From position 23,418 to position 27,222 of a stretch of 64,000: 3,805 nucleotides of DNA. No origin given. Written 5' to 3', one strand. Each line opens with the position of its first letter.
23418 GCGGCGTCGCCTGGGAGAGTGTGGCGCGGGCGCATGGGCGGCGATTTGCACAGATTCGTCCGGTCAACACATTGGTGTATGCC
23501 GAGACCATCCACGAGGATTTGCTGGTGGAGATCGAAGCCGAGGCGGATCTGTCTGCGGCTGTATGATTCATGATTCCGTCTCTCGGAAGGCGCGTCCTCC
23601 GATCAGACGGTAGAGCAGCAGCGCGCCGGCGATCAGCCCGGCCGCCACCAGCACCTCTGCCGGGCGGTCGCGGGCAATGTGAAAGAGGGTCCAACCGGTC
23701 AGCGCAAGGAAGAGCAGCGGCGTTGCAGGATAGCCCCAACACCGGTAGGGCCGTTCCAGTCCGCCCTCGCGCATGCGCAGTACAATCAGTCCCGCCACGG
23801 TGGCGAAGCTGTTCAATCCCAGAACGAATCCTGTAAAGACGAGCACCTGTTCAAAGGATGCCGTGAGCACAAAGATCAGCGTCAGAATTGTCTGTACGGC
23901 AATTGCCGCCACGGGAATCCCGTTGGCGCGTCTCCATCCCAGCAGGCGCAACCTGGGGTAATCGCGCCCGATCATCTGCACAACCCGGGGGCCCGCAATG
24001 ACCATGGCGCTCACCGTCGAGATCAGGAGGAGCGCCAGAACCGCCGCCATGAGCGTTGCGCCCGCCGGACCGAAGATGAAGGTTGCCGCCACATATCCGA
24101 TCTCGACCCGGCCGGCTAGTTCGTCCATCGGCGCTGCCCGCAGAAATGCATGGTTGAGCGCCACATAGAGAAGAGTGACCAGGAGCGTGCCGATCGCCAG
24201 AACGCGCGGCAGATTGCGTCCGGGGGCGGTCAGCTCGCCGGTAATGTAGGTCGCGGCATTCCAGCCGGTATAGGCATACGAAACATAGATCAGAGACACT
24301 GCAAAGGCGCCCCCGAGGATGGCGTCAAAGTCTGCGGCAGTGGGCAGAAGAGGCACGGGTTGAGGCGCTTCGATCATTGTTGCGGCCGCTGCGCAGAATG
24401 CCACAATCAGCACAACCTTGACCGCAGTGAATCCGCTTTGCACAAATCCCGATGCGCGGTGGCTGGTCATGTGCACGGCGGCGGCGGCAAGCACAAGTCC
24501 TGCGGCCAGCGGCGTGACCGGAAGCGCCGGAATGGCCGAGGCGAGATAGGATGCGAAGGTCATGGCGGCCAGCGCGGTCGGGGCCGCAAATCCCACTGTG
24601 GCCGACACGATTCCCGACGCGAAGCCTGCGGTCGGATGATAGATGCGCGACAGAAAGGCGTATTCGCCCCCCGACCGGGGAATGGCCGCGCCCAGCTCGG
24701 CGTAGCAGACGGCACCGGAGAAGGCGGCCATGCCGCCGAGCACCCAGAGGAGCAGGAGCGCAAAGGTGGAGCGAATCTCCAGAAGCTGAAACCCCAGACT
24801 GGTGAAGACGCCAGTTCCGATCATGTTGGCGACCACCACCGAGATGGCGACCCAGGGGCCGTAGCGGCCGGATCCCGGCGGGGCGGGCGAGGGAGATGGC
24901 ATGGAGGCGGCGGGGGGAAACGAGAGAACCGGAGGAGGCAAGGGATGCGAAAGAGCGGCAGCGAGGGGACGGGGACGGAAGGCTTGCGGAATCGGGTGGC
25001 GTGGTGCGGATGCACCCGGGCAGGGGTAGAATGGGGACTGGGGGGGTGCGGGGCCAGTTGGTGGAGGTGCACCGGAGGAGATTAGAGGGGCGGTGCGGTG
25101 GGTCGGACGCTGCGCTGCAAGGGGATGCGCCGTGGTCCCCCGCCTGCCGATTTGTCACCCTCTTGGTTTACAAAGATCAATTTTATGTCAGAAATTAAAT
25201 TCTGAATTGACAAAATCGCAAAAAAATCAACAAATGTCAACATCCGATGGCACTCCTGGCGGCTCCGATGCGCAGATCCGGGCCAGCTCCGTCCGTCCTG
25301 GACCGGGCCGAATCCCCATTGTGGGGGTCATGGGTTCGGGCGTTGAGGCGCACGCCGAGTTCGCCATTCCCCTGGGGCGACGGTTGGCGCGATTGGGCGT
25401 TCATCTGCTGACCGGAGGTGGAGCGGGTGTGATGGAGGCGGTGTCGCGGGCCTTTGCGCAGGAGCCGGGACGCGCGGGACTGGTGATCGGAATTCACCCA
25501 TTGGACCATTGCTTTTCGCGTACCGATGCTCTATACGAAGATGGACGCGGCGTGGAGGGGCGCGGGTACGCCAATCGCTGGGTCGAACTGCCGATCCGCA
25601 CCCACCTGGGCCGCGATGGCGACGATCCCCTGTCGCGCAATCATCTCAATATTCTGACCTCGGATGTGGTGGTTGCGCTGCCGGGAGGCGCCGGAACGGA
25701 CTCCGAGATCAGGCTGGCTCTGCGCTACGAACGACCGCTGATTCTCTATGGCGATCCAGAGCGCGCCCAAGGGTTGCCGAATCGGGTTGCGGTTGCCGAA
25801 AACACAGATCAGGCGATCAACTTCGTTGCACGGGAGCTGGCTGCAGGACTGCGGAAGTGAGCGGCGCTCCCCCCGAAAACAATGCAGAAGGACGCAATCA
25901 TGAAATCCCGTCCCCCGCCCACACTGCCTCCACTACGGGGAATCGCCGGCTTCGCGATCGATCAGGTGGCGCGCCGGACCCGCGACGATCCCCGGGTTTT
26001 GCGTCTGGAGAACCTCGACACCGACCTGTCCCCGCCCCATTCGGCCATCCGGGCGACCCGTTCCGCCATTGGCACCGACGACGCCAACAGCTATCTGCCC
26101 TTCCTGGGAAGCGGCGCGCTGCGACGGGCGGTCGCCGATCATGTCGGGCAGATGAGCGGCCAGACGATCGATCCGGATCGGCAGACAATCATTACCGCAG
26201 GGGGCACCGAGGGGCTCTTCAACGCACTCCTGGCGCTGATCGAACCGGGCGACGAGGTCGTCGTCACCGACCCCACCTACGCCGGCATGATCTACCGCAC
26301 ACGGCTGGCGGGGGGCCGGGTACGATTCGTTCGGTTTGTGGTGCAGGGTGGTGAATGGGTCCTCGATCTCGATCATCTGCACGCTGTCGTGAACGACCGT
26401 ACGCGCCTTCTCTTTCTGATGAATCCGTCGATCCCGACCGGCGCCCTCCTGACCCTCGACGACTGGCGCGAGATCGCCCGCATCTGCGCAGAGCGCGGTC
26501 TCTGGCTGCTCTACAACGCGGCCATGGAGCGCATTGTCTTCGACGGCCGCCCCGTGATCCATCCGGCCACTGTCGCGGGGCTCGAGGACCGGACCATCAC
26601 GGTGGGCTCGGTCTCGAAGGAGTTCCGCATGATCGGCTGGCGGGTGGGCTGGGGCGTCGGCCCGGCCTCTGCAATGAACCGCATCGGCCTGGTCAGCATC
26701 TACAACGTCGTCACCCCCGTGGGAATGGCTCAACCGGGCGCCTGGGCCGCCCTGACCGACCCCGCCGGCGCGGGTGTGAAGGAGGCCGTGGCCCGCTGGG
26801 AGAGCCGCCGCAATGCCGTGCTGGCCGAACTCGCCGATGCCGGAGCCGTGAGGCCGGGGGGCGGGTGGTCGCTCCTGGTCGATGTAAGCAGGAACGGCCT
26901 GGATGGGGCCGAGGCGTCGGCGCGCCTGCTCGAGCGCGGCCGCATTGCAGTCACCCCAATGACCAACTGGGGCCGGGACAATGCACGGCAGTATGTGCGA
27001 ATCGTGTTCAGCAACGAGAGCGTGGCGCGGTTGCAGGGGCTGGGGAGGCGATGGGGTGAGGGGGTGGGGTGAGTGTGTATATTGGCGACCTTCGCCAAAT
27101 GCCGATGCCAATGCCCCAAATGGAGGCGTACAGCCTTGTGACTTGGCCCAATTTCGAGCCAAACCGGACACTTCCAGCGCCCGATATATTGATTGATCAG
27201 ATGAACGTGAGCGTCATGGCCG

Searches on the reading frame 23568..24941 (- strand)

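Call 30: search_protein_families(library=pfam, proteins=[window:23568-24941:-], max_evalue=0.001)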
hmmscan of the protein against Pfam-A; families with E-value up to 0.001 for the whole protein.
window:23568-24941:- (457 aa): 2 families
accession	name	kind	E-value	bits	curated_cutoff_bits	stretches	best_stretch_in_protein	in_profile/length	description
PF13520.12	AA_permease_2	-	2.2e-40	139.3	27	1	28-416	2-401/427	Amino acid permease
PF00324.27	AA_permease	-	3.2e-23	82.6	24.6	1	35-387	5-370/470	Amino acid permease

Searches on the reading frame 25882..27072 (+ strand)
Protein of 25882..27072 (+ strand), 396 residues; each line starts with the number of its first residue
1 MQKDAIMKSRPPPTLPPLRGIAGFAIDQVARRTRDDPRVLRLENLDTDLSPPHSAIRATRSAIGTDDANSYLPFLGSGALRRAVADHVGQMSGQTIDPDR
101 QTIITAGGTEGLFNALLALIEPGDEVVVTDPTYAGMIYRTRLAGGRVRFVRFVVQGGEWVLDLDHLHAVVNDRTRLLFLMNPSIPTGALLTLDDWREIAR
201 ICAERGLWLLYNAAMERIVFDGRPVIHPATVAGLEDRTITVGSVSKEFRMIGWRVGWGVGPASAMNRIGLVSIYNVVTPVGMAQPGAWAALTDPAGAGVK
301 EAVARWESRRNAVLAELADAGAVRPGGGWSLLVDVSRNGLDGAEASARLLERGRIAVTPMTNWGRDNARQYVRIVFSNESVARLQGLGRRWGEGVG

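Call 30: search_protein_families(library=pfam, proteins=[window:25882-27072:+], max_evalue=0.001)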
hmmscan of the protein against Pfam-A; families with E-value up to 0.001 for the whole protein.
window:25882-27072:+ (396 aa): 4 families
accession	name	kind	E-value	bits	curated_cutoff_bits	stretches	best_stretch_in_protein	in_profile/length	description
PF00155.27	Aminotran_1_2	-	6.9e-45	154.2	19.7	1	49-376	17-346/361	Aminotransferase class I and II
PF01041.23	DegT_DnrJ_EryC1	-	4.1e-06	26.7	19.8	1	101-214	41-147/360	DegT/DnrJ/EryC1/StrS aminotransferase family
PF00266.25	Aminotran_5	-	5e-06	26.2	21.5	1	99-214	61-177/371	Aminotransferase class-V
PF01053.26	Cys_Met_Meta_PP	-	2.9e-05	23.2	27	1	100-209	68-170/381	Cys/Met metabolism PLP-dependent enzyme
